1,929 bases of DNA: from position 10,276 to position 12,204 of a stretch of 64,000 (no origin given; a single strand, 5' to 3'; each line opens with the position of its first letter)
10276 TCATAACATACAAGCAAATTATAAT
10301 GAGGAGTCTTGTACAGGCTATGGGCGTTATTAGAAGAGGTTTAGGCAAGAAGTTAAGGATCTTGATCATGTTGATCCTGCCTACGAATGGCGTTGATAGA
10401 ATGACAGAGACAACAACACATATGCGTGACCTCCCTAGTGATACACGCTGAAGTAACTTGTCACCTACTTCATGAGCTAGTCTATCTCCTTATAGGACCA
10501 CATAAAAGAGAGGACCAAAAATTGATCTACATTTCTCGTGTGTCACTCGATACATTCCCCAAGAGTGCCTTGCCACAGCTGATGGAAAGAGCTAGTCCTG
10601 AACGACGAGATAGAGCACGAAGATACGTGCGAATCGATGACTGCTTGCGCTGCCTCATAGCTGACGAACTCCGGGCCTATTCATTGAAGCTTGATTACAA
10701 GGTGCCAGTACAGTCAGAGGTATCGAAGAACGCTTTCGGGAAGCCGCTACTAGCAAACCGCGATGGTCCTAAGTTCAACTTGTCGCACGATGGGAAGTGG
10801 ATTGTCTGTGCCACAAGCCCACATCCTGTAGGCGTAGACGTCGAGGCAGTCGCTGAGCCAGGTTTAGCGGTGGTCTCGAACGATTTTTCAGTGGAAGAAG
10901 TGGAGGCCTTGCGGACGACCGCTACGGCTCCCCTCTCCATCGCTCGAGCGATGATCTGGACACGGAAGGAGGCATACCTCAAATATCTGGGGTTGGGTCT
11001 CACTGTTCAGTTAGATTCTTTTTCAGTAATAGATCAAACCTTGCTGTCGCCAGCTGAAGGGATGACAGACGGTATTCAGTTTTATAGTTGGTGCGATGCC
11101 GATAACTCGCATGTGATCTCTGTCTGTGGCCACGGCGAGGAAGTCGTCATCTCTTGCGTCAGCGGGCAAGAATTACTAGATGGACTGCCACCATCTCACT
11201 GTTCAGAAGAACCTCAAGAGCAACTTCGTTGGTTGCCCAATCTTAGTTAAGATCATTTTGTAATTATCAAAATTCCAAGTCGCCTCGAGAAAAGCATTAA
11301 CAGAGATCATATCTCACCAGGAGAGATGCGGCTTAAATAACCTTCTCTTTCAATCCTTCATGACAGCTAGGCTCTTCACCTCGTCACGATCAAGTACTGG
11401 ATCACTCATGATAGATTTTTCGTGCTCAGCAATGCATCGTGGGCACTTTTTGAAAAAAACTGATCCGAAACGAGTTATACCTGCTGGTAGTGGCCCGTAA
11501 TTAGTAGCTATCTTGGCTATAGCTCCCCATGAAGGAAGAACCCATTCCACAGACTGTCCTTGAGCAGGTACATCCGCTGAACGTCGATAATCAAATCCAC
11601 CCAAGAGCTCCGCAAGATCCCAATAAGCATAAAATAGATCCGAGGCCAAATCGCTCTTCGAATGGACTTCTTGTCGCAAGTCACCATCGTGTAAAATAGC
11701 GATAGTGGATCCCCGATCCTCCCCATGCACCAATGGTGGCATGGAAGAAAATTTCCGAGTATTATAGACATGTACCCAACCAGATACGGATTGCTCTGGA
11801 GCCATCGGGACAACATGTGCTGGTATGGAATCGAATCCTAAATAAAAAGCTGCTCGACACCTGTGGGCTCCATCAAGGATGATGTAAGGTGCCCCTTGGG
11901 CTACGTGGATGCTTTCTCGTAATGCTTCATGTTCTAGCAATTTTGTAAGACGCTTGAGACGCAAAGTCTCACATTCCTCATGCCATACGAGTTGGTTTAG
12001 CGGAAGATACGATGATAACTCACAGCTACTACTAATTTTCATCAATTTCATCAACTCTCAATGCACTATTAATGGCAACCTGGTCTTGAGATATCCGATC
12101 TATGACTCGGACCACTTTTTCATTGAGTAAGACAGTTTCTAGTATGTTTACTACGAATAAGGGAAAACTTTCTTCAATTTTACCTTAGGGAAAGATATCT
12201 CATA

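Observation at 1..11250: Compact Dap-type NRPS operon: sbnA/sbnB + A-PCP-C + A-PCP + TEII + ATP-grasp + transporter, with divergent PPTase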

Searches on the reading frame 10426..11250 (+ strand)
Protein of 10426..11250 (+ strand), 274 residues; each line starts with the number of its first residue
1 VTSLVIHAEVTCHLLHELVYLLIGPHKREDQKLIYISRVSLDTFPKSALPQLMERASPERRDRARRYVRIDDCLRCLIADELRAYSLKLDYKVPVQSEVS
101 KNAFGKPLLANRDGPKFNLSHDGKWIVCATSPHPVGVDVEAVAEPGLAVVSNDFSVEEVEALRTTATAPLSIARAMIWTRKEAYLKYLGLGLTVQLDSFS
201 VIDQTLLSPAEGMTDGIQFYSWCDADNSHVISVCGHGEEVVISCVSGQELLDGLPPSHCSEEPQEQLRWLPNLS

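Call 6: search_protein_families(library=ncbifam, proteins=[window:10426-11250:+], max_evalue=0.01)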
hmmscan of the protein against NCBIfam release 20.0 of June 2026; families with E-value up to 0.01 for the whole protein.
window:10426-11250:+ (274 aa): 3 families
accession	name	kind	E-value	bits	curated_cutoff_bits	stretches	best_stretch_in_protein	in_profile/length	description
NF047349.1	4PPT_AusB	equivalog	6.5e-17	61.7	225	1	51-206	16-166/205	aureusimine biosynthesis 4'-phosphopantetheinyl transferase AusB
NF042922.1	4PPT_HetI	equivalog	7.8e-11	41.7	370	1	34-201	19-191/235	4'-phosphopantetheinyl transferase HetI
NF007676.0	PRK10351.1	equivalog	7.3e-07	29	174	1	97-190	49-145/195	4'-phosphopantetheinyl transferase AcpT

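Call 7: search_protein_families(library=pfam, proteins=[window:10426-11250:+], max_evalue=0.01)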
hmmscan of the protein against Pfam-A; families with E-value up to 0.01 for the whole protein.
window:10426-11250:+ (274 aa): 2 families
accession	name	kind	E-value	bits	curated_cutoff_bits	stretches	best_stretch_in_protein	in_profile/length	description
PF01648.25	ACPS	-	2e-14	54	25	1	134-234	1-111/111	4'-phosphopantetheinyl transferase superfamily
PF22624.1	AASDHPPT_N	-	1.4e-06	28.9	27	1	52-132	13-99/100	4'-phosphopantetheinyl transferase, N-terminal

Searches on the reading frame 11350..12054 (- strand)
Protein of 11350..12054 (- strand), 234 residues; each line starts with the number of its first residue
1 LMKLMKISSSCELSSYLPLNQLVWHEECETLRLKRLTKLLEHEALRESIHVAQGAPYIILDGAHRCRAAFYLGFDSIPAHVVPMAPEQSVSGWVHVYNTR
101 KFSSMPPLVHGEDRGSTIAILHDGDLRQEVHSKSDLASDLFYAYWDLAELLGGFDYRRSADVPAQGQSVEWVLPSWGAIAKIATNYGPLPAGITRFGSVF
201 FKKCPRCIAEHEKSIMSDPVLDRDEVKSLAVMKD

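Call 6: search_protein_families(library=ncbifam, proteins=[window:11350-12054:-], max_evalue=0.01)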
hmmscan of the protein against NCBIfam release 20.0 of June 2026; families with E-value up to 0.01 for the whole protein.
window:11350-12054:- (234 aa): 1 family
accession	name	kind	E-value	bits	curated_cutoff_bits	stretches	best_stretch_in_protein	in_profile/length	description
NF033589.0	staphy_B_SbnI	equivalog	3.1e-06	26.8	350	1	16-102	10-98/254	bifunctional transcriptional regulator/O-phospho-L-serine synthase SbnI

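Call 7: search_protein_families(library=pfam, proteins=[window:11350-12054:-], max_evalue=0.01)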
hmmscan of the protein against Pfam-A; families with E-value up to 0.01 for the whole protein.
window:11350-12054:- (234 aa): 0 families

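Call 33: search_solved_structures(query=window:11350-12054:-, max_evalue=10, show_alignments=2)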
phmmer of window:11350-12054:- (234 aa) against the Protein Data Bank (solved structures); distinct sequences matched with E-value up to 10: 4.
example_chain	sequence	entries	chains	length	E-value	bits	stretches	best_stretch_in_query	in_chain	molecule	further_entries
5uje_A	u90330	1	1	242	5.1e-05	25.9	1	16-197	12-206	SbnI protein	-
5ujd_A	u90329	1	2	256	0.00031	23.3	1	15-96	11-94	Siderophore biosynthesis protein SbnI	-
6nr6_A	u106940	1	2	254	0.00032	23.3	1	16-96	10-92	Bifunctional transcriptional regulator/O-phospho-L-serine synthase SbnI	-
1odo_A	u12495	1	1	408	0.074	15.5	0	13-61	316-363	PUTATIVE CYTOCHROME P450 154A1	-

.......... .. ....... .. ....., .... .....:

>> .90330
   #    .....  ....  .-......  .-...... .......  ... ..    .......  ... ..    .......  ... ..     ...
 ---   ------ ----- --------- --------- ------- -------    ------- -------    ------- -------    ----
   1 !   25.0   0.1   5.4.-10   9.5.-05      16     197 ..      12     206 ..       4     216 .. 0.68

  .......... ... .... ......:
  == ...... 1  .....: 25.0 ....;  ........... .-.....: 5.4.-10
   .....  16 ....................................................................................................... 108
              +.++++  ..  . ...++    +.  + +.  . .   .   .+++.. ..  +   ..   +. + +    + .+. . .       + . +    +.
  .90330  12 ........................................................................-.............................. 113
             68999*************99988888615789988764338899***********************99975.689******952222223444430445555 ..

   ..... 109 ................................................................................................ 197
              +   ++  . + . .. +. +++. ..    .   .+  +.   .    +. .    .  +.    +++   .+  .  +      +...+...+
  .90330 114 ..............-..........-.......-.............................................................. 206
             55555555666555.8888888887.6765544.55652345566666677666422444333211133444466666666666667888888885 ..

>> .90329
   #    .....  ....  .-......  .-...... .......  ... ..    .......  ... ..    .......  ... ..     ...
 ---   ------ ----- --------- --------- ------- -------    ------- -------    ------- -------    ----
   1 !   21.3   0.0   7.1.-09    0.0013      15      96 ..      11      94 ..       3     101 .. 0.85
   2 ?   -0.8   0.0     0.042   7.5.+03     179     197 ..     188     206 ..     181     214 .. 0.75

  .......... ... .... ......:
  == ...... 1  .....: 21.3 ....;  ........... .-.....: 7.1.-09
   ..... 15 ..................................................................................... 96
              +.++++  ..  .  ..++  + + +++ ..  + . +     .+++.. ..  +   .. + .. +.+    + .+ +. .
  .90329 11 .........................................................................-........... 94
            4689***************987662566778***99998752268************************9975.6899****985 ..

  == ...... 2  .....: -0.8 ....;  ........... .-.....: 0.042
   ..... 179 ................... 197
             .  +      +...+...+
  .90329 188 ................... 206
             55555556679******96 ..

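Call 66: find_homologous_proteins(query=window:11350-12054:-, max_evalue=0.001)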
Query window:11350-12054:- (234 aa): 7 proteins with E <= 0.001 among 356 candidates.
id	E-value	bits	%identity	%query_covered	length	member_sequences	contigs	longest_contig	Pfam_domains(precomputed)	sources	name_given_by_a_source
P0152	8.4e-154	528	100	98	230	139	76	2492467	-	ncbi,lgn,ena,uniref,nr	ncbi:transcriptional regulator [Propionibacterium sp. NM47_B9-13]|uniref:Transcriptional regulator n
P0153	9.2e-154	527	99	100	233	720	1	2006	-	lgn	-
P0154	1.1e-119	416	85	90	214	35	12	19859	-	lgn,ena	-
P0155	1.6e-85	304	93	63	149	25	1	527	-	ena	-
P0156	1.4e-59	219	98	44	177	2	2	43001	-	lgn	-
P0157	1.1e-45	174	42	82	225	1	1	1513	-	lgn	-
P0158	6.9e-8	50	91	14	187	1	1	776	-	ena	-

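Call 77: predict_structure(alignment_id=A2)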
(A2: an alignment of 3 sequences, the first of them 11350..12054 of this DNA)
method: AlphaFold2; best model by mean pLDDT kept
length: 234 residues; sequences in the alignment: 3
mean_pLDDT: 36.1   pTM: 0.28
mean pLDDT of the five models: 36.1, 34.3, 34.2, 33.9, 31.6
residues with pLDDT >= 90: 0; 70-90: 0; 50-70: 27; < 50: 207
segments of 3 or more residues with pLDDT < 50: 1-113, 135-143, 145-165, 172-234
pLDDT, mean of each block of 10 residues (from residue 1): 23 27 29 38 30 28 40 35 30 27 27 50 58 49 48 31 43 43 35 30 34 40 37 28
secondary structure, 60 per line:
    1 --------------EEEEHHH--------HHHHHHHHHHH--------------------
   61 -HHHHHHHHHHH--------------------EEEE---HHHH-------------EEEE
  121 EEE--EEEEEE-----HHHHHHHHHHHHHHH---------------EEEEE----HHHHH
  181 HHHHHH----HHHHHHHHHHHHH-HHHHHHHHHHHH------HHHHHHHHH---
elements in order: E15-18 H30-40 H62-72 E93-96 H100-103 E117-123 E126-131 H137-151 E167-171 H176-186 H191-203 H205-216 H223-231

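Call 82: find_encoding_contigs(protein=P0152, flank=10000, max_places=3)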
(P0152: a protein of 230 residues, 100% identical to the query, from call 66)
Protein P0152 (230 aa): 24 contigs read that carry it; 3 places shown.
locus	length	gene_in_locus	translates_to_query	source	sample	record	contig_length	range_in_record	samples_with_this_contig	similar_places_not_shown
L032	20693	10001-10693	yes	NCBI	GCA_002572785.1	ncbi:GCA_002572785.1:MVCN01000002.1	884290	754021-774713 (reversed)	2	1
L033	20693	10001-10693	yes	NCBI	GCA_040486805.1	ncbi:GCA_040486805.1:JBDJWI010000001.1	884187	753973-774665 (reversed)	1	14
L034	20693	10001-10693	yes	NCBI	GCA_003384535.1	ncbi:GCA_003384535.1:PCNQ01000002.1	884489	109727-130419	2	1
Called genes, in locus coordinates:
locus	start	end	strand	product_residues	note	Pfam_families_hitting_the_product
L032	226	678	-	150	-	-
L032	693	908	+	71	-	-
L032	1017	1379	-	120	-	-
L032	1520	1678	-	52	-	-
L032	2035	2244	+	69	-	-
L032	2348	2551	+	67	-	-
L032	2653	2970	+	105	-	-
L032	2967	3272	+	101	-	-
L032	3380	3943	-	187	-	-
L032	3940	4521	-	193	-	-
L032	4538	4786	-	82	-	-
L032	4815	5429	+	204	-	-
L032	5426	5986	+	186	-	PF00583:Acetyltransf_1 (weak), PF13508:Acetyltransf_7 (weak), PF13673:Acetyltransf_10 (weak)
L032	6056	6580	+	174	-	-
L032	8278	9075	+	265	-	-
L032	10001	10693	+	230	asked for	-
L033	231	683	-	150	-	-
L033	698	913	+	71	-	-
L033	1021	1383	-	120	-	-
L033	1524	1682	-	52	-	-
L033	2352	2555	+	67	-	-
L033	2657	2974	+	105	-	-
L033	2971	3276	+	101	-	-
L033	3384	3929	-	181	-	-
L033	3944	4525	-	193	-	-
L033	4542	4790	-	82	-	-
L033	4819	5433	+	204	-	-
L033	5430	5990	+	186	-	PF00583:Acetyltransf_1 (weak), PF13508:Acetyltransf_7 (weak), PF13673:Acetyltransf_10 (weak)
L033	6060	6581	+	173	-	-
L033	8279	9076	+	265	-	-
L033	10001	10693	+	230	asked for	-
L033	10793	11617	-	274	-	PF22624:AASDHPPT_N (weak), PF01648:ACPS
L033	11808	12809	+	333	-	PF00291:PALP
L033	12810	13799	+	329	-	PF02423:OCD_Mu_crystall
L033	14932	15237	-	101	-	-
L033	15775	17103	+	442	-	PF00668:Condensation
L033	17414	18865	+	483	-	PF00501:AMP-binding, PF00550:PP-binding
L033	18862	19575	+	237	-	PF00975:Thioesterase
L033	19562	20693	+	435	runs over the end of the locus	PF02655:ATP-grasp_3, PF13535:ATP-grasp_4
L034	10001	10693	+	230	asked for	-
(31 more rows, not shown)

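Call 83: search_protein_representatives(alignment_id=A2)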
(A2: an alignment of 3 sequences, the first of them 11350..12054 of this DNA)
Query: 3 sequences, 228 profile positions. Proteins with E-value up to 0.001 (for the whole library): 179; up to 1e-10: 36; up to 1e-30: 10. The best 150 are listed.
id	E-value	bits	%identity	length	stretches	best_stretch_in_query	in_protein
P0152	1.5e-129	446.3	-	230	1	5-224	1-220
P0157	4.3e-119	412.1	-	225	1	2-228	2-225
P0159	3.3e-58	212.9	-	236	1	12-208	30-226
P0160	3.6e-47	176.8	-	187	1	17-207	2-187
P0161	6.0e-42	159.7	-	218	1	18-209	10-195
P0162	3.1e-40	154.1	-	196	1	19-207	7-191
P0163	1.5e-39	151.9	-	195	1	17-209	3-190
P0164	3.3e-37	144.3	-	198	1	17-206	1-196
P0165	2.8e-36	141.2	-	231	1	16-208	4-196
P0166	9.6e-32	126.4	-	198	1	11-207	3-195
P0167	9.9e-30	119.8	-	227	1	10-206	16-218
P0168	4.5e-29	117.6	-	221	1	12-200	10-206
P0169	1.3e-26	109.5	-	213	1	15-198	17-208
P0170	9.1e-25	103.5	-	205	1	19-196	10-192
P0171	1.5e-24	102.8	-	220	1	19-206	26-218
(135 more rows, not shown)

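Call 85: search_protein_families(library=ncbifam, alignment_id=A4, max_evalue=0.001)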
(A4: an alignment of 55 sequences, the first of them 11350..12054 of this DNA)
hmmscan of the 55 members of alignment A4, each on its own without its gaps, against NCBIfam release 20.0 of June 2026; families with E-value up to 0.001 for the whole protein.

A. member 1, window:11350-12054:- (234 aa): 1 family
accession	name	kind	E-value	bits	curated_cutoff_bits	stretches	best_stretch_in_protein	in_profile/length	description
NF033589.0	staphy_B_SbnI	equivalog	3.1e-06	26.8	350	1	16-102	10-98/254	bifunctional transcriptional regulator/O-phospho-L-serine synthase SbnI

B. families by the number of members that match (of 55 scanned): 4 families
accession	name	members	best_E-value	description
NF033589.0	staphy_B_SbnI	45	2.2e-144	bifunctional transcriptional regulator/O-phospho-L-serine synthase SbnI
NF053625.1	SerKinSerKArch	40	7.7e-18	ADP-dependent L-serine kinase SerK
TIGR00180.1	parB_part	12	5.1e-07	ParB/RepB/Spo0J family partition protein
TIGR04285.1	nucleoid_noc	9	1.7e-05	nucleoid occlusion protein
